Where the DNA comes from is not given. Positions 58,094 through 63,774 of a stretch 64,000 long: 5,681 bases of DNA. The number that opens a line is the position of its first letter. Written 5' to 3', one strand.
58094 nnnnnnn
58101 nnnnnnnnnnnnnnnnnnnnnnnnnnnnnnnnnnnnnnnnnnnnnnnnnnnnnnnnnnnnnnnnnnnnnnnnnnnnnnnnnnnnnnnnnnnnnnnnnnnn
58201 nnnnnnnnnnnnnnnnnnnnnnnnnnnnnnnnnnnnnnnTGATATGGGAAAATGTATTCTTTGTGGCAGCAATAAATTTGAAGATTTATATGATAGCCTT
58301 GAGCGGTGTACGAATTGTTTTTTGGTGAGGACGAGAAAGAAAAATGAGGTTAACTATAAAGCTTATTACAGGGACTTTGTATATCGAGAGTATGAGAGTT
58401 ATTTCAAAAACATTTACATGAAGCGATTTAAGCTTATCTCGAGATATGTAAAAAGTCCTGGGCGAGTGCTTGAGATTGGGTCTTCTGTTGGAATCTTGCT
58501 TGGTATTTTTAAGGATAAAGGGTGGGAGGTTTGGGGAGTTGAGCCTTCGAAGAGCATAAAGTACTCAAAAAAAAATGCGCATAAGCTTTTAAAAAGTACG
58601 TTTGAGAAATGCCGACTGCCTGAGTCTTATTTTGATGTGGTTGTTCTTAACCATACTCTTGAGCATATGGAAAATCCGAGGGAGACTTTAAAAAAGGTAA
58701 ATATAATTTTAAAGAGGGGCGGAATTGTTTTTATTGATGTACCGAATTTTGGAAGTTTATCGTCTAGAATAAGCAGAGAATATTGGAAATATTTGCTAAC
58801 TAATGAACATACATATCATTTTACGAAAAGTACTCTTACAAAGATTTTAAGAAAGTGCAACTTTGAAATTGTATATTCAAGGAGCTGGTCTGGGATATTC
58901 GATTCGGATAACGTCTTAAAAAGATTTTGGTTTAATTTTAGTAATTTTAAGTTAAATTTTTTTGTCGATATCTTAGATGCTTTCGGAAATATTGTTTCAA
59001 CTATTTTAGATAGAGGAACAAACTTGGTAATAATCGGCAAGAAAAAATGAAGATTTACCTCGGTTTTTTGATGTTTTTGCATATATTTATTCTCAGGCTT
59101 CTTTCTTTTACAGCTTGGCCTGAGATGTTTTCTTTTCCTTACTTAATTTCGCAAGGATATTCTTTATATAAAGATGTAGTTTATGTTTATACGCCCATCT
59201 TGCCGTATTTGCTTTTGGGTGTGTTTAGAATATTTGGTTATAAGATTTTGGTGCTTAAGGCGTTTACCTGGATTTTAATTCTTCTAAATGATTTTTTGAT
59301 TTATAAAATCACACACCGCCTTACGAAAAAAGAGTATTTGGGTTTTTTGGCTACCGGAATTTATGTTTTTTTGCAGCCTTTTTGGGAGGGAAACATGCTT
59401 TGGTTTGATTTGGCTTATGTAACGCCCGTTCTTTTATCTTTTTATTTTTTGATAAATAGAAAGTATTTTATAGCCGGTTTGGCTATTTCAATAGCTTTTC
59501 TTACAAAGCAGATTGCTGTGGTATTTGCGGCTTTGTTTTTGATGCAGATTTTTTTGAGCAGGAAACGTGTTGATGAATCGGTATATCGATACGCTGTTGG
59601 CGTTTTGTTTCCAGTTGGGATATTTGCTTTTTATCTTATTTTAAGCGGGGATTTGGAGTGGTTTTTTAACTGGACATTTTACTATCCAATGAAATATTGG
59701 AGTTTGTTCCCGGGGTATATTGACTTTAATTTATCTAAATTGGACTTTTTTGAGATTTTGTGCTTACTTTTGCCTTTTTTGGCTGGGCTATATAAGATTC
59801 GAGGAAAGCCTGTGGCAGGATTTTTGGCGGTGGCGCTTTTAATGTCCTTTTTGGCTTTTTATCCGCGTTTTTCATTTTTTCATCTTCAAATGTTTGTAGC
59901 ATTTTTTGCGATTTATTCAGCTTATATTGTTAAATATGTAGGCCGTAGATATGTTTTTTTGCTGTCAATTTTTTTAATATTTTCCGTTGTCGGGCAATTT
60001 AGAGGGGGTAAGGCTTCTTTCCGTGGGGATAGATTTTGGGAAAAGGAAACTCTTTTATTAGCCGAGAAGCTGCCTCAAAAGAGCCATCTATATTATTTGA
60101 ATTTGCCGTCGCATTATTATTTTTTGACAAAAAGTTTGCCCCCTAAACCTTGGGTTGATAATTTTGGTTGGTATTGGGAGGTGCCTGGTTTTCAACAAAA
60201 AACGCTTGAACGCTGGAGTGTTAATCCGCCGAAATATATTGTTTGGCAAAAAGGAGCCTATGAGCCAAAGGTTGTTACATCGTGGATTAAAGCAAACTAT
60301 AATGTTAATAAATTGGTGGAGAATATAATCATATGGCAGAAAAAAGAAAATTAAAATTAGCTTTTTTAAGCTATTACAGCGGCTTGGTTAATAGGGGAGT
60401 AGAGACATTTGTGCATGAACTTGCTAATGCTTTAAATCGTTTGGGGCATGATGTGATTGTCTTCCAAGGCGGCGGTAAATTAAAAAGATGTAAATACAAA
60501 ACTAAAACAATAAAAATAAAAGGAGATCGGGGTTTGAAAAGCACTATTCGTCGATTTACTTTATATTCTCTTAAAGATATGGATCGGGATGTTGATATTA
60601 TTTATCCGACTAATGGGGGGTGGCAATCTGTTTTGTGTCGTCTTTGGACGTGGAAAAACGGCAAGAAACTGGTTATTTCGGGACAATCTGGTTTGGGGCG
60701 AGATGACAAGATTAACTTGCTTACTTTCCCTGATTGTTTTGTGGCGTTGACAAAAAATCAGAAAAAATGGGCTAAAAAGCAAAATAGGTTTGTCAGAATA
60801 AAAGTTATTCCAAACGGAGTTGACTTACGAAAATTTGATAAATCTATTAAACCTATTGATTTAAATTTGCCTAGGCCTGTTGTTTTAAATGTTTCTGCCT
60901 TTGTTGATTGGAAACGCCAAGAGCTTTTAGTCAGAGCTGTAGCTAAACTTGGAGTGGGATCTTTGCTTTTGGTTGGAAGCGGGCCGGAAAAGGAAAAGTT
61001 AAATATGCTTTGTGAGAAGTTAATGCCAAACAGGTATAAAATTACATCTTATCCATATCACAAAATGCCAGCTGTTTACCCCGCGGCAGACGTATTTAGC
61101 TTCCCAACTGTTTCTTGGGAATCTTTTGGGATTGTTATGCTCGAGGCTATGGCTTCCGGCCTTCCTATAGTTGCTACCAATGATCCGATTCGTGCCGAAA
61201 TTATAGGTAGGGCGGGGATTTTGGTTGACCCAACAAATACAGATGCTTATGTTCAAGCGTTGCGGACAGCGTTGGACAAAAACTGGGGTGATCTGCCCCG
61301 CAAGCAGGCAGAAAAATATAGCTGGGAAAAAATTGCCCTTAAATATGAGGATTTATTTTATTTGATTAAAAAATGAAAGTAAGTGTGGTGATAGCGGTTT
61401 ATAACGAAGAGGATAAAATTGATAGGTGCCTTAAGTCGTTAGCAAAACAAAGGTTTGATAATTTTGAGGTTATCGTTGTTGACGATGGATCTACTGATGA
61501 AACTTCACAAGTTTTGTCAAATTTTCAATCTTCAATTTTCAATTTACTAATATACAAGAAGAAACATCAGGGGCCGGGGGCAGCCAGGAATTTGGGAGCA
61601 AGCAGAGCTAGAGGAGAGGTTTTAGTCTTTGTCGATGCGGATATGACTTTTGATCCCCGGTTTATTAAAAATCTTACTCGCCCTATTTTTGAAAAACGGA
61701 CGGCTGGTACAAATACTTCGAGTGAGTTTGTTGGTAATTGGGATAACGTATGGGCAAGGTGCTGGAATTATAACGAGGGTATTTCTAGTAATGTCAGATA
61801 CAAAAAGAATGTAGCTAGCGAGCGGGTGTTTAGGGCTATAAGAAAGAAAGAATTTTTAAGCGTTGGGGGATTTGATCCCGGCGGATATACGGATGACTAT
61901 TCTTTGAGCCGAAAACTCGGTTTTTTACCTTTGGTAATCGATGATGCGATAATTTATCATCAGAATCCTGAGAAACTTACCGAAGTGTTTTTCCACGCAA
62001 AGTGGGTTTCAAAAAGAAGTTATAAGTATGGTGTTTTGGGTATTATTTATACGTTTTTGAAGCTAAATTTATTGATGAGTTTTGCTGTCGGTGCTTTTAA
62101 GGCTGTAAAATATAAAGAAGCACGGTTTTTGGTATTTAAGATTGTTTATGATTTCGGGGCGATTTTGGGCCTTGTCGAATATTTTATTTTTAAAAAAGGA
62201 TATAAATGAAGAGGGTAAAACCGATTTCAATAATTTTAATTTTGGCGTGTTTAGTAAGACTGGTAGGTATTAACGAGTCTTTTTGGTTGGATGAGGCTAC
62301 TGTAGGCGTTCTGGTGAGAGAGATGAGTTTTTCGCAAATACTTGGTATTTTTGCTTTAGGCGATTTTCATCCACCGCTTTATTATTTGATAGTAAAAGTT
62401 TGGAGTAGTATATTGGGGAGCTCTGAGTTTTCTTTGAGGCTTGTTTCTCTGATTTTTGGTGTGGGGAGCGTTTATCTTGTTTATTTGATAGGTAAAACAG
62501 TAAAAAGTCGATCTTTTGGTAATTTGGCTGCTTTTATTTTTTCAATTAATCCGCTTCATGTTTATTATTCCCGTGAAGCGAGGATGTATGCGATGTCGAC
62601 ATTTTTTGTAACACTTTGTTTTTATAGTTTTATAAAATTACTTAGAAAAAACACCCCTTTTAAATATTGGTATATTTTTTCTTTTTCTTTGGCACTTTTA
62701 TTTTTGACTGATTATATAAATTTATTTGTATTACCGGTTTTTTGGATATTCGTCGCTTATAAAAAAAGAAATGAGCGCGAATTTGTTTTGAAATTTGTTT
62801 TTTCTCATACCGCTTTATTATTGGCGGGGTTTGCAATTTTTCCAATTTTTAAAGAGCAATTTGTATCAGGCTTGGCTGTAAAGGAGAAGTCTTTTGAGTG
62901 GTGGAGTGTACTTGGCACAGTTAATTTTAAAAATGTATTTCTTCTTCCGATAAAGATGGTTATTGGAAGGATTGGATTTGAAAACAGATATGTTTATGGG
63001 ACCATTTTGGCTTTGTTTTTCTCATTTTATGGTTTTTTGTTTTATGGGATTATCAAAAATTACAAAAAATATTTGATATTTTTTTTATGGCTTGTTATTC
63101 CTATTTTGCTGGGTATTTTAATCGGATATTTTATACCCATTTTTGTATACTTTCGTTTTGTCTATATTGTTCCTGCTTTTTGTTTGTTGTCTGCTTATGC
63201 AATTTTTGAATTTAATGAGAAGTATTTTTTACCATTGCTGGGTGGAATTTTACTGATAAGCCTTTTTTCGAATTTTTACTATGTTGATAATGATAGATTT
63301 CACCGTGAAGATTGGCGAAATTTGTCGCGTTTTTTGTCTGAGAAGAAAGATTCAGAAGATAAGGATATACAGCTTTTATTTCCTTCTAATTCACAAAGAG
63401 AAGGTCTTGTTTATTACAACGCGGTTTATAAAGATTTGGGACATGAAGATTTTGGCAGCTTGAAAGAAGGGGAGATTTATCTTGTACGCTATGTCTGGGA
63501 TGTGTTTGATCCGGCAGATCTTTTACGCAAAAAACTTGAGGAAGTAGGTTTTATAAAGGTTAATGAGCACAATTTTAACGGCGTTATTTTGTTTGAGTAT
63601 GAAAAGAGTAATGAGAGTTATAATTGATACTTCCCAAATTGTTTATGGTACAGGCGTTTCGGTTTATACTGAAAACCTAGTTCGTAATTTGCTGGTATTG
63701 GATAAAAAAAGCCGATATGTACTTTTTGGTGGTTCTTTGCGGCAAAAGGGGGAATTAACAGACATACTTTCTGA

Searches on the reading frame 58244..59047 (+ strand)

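Call 14: search_protein_families(library=pfam, proteins=[window:58244-59047:+], max_evalue=0.001)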
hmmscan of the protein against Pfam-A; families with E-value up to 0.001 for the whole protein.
window:58244-59047:+ (268 aa): 6 families
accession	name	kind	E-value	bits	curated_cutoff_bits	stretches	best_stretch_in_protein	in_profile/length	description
PF13489.12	Methyltransf_23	-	1.1e-26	93.9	27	1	58-210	9-162/164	Methyltransferase domain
PF08241.18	Methyltransf_11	-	2.8e-14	54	21.2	1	76-164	1-95/95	Methyltransferase domain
PF08242.18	Methyltransf_12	-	2.5e-10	41.4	30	1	76-161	1-97/98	Methyltransferase domain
PF07021.18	MetW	-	1.4e-09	38.3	21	1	62-176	4-119/193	Methionine biosynthesis protein MetW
PF13649.12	Methyltransf_25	-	6.3e-08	33.6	27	1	75-160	1-97/97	Methyltransferase domain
PF13847.12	Methyltransf_31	-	2.3e-06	27.8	27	1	74-176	6-114/145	Methyltransferase domain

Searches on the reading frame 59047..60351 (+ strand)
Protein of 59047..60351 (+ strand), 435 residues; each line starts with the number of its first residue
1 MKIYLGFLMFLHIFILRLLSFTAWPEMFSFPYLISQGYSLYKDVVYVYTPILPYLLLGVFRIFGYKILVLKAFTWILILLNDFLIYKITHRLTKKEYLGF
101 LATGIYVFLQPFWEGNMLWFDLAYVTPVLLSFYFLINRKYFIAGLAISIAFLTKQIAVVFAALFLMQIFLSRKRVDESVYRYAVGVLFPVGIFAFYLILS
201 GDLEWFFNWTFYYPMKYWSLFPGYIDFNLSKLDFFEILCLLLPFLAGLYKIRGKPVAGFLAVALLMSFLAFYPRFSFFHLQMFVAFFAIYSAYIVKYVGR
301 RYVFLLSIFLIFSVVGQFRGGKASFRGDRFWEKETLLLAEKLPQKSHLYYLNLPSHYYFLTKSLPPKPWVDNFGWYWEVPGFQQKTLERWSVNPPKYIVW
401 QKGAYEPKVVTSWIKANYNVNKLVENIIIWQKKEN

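Call 14: search_protein_families(library=pfam, proteins=[window:59047-60351:+], max_evalue=0.001)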
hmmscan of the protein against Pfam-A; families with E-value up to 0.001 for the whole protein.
window:59047-60351:+ (435 aa): 0 families

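Call 55: search_protein_families(library=pfam, proteins=[window:59047-60351:+], max_evalue=1)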
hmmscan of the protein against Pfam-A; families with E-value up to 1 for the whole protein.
window:59047-60351:+ (435 aa): 2 families
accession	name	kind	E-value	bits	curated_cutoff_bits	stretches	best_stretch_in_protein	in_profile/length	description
PF13231.12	PMT_2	-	0.01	16.5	26.1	1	50-187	4-149/160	Dolichyl-phosphate-mannose-protein mannosyltransferase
PF09594.16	GT87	-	0.27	11.4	25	1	47-231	2-184/237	Glycosyltransferase family 87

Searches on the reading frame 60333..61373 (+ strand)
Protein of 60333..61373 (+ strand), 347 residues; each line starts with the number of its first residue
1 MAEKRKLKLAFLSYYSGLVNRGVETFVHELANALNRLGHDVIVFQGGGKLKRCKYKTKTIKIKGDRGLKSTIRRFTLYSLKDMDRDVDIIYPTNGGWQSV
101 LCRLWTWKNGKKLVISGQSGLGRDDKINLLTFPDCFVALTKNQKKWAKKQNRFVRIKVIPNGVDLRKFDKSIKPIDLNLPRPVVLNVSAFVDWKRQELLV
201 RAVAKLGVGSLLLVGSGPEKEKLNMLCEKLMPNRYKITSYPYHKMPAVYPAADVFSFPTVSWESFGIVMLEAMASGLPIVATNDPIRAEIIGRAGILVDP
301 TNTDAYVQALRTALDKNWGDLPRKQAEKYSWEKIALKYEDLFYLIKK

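Call 14: search_protein_families(library=pfam, proteins=[window:60333-61373:+], max_evalue=0.001)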
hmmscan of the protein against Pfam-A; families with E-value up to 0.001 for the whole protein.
window:60333-61373:+ (347 aa): 4 families
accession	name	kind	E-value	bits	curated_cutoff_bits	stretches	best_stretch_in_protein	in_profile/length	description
PF00534.26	Glycos_transf_1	-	9.3e-26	90.8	26.4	1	170-325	4-165/172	Glycosyl transferases group 1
PF13692.12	Glyco_trans_1_4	-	2.6e-25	89.8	27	1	181-315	1-141/142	Glycosyl transferases group 1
PF13439.12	Glyco_transf_4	-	2.2e-12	47.8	28.5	1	22-166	3-169/170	Glycosyltransferase Family 4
PF20706.3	GT4-conflict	-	0.00027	20.5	26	0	235-284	261-313/385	Family 4 Glycosyltransferase in conflict systems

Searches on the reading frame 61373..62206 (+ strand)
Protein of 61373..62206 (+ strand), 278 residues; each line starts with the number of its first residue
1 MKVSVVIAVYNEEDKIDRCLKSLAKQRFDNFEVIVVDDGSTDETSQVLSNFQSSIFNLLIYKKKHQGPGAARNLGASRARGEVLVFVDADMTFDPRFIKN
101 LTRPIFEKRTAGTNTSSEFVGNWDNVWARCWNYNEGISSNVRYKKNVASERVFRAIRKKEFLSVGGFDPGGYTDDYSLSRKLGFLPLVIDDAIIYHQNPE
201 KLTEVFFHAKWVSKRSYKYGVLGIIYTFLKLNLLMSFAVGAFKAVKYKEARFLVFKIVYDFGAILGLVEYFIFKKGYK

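Call 14: search_protein_families(library=pfam, proteins=[window:61373-62206:+], max_evalue=0.001)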
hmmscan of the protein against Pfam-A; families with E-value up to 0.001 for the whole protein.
window:61373-62206:+ (278 aa): 4 families
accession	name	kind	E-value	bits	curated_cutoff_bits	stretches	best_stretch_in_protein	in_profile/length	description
PF00535.33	Glycos_transf_2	-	4.5e-34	118.2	23.3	1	4-146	1-149/168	Glycosyl transferase family 2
PF10111.15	Glyco_tranf_2_2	-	1.2e-18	68.1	27.3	1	4-168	1-182/276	Glycosyltransferase like family 2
PF13641.12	Glyco_tranf_2_3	-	4e-15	56.9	27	1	3-205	3-220/230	Glycosyltransferase like family 2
PF13704.12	Glyco_tranf_2_4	-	0.00096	20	27.5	0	11-90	2-81/98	Glycosyl transferase family 2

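Call 82: search_solved_structures(query=window:61373-62206:+, max_evalue=0.001)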
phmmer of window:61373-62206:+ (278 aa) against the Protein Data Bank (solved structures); distinct sequences matched with E-value up to 0.001: 36.
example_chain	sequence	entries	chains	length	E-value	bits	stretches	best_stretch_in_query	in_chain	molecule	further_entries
2z87_A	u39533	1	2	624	3.1e-18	69.2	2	3-98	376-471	Chondroitin synthase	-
2z86_A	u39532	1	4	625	3.2e-18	69.2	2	3-98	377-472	Chondroitin synthase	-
5hea_A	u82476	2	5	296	6.9e-18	68.1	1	3-107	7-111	Putative glycosyltransferase (GalT1)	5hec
5tze_C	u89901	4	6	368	5e-15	58.7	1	1-102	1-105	Glycosyl transferase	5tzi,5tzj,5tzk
5tz8_A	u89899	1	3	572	9.3e-15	57.8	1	1-102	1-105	Glycosyl transferase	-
6p61_A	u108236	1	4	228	1.2e-13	54.1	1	3-99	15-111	Glycosyltransferase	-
3bcv_A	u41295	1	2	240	3.8e-13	52.5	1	2-95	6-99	Putative glycosyltransferase protein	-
22ao_A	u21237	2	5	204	2e-10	43.6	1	3-109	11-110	GmaR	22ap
9omm_A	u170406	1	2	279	1.3e-09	40.9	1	3-98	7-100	Glycosyltransferase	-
9omh_A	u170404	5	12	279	1.3e-09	40.9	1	3-98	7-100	Glycosyltransferase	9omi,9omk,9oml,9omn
9omj_A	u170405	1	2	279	1.3e-09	40.9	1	3-98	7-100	Glycosyltransferase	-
9jma_A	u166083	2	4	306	1.4e-09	40.8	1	1-104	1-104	GalNAc(5)-diNAcBac-PP-undecaprenol beta-1,3-glucosyltransferase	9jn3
5mlz_A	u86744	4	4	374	2.3e-09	40.1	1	1-105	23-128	Dolichol monophosphate mannose synthase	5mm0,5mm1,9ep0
8bz8_A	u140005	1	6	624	3.8e-09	39.4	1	1-100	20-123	Glycosyltransferase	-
8bz4_A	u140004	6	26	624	3.8e-09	39.4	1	1-100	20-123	Glycosyltransferase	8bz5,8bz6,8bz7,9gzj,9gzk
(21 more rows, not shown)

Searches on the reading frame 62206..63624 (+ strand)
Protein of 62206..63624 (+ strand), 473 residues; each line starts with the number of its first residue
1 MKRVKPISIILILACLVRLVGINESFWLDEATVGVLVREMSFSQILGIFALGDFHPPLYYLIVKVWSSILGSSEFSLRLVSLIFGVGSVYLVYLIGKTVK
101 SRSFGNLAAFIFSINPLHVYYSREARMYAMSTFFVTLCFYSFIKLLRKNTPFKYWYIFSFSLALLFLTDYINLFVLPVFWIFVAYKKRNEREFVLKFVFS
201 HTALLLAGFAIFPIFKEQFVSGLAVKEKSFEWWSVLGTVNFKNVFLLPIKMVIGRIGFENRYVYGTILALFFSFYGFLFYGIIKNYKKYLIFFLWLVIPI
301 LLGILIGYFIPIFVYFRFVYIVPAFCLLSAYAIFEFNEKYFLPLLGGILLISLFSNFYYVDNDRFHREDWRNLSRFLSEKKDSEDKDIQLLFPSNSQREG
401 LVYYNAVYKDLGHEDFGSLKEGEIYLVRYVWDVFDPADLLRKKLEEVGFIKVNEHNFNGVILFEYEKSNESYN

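Call 55: search_protein_families(library=pfam, proteins=[window:62206-63624:+], max_evalue=1)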
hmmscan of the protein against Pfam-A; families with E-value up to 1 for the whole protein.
window:62206-63624:+ (473 aa): 3 families
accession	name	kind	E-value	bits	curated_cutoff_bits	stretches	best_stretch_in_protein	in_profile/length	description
PF13231.12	PMT_2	-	1.4e-15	58.3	26.1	1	55-213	2-156/160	Dolichyl-phosphate-mannose-protein mannosyltransferase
PF02366.24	PMT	-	4.7e-07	30.1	22.7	1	62-215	69-231/245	Dolichyl-phosphate-mannose-protein mannosyltransferase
PF11028.14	TMEM260-like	-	2.1e-06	28.1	24.2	1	97-190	81-177/179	Protein O-mannosyl-transferase TMEM260-like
